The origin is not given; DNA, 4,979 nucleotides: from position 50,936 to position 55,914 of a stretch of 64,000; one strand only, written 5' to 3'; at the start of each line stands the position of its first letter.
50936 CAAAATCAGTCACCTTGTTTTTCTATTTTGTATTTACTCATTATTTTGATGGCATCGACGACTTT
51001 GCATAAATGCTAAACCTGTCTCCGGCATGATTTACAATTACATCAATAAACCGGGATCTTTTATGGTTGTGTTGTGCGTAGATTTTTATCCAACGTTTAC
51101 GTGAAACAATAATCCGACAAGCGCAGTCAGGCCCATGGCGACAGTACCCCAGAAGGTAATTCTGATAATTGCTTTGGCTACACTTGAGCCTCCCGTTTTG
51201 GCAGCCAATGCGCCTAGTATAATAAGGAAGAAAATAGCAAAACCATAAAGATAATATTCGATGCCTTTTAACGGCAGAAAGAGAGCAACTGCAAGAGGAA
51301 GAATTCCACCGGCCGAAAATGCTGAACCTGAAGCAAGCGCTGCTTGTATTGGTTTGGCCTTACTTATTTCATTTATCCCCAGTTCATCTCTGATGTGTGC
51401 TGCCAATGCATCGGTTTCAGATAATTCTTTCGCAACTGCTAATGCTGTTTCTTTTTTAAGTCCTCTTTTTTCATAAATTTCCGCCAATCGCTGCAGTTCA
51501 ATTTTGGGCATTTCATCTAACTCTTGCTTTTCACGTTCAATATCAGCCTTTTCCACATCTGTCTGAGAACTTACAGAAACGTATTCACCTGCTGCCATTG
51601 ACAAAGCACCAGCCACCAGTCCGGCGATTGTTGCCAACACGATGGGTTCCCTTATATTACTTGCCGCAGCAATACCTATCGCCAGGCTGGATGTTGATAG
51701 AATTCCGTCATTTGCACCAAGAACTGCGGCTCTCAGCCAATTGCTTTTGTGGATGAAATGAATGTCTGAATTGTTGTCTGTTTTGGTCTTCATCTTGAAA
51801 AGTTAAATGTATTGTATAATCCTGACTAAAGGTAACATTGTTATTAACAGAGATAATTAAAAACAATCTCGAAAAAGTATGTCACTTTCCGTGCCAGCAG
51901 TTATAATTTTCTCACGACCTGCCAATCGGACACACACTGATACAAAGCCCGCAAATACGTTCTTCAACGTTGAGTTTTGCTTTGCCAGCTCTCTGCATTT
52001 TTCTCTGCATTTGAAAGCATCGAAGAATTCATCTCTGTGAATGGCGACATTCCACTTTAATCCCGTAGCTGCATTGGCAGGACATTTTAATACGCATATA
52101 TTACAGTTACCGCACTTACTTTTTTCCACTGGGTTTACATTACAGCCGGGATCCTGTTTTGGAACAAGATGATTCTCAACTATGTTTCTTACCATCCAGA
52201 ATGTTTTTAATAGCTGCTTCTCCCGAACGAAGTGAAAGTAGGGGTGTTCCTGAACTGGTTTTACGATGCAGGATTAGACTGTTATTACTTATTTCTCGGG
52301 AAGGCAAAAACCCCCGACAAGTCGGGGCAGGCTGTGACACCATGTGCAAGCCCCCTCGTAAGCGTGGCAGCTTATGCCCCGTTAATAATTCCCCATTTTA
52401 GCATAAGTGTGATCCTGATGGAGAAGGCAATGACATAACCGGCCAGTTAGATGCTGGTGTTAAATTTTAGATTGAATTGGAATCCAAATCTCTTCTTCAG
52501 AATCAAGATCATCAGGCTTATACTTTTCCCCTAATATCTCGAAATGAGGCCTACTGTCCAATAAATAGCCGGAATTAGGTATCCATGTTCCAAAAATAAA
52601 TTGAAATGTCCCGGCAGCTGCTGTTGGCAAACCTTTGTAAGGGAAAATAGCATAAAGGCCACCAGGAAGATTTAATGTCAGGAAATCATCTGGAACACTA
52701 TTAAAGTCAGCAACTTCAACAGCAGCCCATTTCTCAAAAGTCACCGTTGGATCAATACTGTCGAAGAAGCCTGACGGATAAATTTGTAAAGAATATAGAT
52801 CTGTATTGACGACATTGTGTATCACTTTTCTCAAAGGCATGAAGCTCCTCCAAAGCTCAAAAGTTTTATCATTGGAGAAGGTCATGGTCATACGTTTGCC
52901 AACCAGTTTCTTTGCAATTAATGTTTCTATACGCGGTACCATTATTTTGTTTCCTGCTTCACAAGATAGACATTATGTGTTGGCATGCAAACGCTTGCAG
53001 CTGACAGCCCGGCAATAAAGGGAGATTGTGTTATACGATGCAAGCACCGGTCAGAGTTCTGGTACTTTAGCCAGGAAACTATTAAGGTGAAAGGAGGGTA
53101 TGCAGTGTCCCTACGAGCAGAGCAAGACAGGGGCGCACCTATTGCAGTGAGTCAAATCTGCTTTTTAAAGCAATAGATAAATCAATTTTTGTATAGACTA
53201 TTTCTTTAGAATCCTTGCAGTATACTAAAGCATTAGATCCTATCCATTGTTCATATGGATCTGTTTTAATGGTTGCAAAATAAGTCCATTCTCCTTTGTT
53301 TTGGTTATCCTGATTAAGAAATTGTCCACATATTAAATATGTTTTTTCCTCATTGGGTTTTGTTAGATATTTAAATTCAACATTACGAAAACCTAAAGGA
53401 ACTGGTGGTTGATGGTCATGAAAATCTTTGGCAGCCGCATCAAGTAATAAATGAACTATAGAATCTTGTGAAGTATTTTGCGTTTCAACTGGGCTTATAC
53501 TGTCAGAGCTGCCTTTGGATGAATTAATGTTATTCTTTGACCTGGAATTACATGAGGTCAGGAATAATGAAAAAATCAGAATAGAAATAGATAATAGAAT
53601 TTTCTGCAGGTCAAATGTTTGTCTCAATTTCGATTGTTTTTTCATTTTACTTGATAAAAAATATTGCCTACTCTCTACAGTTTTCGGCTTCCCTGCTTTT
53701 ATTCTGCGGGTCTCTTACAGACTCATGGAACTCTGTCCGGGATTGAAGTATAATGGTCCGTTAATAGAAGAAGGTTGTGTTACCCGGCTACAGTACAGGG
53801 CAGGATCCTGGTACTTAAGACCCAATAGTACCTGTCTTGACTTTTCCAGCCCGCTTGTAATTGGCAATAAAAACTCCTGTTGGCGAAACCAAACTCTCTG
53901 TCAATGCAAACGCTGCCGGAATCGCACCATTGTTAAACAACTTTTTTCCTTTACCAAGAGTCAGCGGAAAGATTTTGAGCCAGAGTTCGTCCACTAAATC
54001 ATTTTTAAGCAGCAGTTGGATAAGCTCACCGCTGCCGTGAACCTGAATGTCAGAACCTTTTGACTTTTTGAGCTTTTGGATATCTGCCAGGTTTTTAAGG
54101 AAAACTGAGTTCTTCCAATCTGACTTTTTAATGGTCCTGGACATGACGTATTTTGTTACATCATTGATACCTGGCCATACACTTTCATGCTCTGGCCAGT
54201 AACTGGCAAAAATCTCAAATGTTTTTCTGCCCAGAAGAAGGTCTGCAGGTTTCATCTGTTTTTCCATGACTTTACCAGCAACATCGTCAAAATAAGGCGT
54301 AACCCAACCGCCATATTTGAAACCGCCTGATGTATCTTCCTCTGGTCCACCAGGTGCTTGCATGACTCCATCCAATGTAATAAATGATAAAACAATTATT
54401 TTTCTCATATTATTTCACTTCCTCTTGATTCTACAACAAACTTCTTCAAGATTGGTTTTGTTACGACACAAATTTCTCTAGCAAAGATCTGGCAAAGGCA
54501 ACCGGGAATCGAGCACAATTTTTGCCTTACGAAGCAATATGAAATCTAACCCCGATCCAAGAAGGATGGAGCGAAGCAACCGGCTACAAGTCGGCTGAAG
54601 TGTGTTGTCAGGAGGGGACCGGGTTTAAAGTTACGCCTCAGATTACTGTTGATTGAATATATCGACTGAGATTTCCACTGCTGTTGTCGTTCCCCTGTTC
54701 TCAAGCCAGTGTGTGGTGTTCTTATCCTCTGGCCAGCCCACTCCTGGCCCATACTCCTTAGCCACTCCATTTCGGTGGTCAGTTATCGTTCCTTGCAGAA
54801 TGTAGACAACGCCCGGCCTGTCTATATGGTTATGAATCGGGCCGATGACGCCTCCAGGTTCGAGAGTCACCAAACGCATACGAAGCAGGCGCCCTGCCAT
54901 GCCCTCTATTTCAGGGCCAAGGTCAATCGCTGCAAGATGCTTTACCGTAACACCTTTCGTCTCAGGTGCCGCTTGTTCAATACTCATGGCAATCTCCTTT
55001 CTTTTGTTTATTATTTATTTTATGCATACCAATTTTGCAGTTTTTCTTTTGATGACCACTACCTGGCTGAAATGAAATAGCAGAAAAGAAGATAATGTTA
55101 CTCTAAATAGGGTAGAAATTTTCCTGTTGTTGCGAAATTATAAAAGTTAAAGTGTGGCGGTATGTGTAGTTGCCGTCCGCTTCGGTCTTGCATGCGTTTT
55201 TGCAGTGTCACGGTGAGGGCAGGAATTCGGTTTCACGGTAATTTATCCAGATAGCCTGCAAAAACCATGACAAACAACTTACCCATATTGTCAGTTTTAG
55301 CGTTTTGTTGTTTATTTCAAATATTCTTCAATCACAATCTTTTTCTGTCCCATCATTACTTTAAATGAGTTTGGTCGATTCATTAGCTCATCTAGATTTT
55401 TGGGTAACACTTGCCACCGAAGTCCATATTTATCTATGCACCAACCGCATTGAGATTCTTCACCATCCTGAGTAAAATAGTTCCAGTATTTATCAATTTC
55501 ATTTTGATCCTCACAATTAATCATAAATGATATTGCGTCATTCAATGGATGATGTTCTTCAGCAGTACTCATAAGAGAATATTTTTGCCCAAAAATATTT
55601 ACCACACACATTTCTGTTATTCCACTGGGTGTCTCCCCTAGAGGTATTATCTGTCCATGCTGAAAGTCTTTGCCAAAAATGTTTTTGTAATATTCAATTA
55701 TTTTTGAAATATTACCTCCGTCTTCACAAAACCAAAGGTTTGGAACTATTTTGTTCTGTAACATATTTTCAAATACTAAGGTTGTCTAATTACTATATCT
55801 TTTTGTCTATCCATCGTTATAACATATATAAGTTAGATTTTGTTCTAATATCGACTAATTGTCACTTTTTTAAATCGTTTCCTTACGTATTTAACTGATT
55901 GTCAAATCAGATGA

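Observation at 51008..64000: Integron-type gene-cassette array, with the integrase (if any) outside the window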

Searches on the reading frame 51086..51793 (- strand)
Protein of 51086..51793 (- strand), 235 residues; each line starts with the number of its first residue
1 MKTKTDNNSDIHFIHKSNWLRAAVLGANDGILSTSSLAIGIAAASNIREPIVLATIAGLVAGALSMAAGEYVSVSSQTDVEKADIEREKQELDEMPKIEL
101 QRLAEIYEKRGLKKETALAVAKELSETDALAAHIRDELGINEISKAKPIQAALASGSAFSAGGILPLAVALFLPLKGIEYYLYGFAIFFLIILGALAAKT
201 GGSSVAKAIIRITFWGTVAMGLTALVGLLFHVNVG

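Call 10: search_protein_families(library=pfam, proteins=[window:51086-51793:-], max_evalue=0.01)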
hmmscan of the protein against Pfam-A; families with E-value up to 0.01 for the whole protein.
window:51086-51793:- (235 aa): 2 families
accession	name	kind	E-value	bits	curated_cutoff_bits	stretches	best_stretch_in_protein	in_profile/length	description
PF01988.24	VIT1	-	5.2e-64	216.4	28.1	1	20-227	1-213/214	VIT family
PF23953.1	TPR_COPA_B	-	0.0021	18.2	33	1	77-134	2-58/181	COPA/B TPR domain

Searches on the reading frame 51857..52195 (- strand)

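Call 10: search_protein_families(library=pfam, proteins=[window:51857-52195:-], max_evalue=0.01)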
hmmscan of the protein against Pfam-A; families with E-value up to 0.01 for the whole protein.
window:51857-52195:- (112 aa): 3 families
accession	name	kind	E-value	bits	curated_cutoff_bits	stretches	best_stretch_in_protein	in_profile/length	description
PF00037.32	Fer4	-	0.00072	19.7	21.1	1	23-42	3-22/24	4Fe-4S binding domain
PF12837.12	Fer4_6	-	0.0056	17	25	1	23-42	4-23/24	4Fe-4S binding domain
PF13484.11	Fer4_16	-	0.0091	17.2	30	0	27-67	1-40/66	4Fe-4S double cluster binding domain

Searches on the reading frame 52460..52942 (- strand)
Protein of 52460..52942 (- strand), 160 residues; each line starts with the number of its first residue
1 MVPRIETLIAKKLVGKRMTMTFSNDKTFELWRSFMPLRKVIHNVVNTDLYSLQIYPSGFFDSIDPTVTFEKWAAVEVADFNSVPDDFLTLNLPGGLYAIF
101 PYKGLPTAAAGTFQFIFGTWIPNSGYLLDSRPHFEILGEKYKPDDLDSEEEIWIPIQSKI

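Call 10: search_protein_families(library=pfam, proteins=[window:52460-52942:-], max_evalue=0.01)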
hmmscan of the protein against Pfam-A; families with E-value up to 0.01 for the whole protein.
window:52460-52942:- (160 aa): 2 families
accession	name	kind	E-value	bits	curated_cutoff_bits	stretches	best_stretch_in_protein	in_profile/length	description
PF14526.11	Cass2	-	8.4e-17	62.2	27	1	4-156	1-150/150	Integron-associated effector binding protein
PF06445.20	GyrI-like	-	1.4e-16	61.6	26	1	1-156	1-154/155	GyrI-like small molecule binding domain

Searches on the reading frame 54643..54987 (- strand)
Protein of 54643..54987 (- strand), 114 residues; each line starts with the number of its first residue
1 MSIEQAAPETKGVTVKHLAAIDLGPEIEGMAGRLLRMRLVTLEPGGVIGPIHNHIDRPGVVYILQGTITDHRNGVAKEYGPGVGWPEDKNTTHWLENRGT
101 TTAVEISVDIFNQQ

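Call 10: search_protein_families(library=pfam, proteins=[window:54643-54987:-], max_evalue=0.01)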
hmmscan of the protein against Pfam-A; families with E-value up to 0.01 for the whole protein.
window:54643-54987:- (114 aa): 1 family
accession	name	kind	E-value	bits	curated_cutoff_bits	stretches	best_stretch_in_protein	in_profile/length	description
PF07883.17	Cupin_2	-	1.4e-09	37.9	27.2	1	39-107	2-68/70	Cupin domain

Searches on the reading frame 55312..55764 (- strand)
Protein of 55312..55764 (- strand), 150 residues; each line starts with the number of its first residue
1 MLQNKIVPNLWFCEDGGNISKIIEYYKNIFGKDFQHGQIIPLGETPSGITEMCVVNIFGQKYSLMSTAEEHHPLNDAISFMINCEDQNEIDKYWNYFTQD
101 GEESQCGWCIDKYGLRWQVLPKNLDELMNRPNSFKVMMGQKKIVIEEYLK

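Call 10: search_protein_families(library=pfam, proteins=[window:55312-55764:-], max_evalue=0.01)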
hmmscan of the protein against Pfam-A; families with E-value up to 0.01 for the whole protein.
window:55312-55764:- (150 aa): 1 family
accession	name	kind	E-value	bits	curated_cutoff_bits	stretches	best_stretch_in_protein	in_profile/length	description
PF06983.19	3-dmu-9_3-mt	-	1.5e-22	80.7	24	1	5-119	2-115/116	3-demethylubiquinone-9 3-methyltransferase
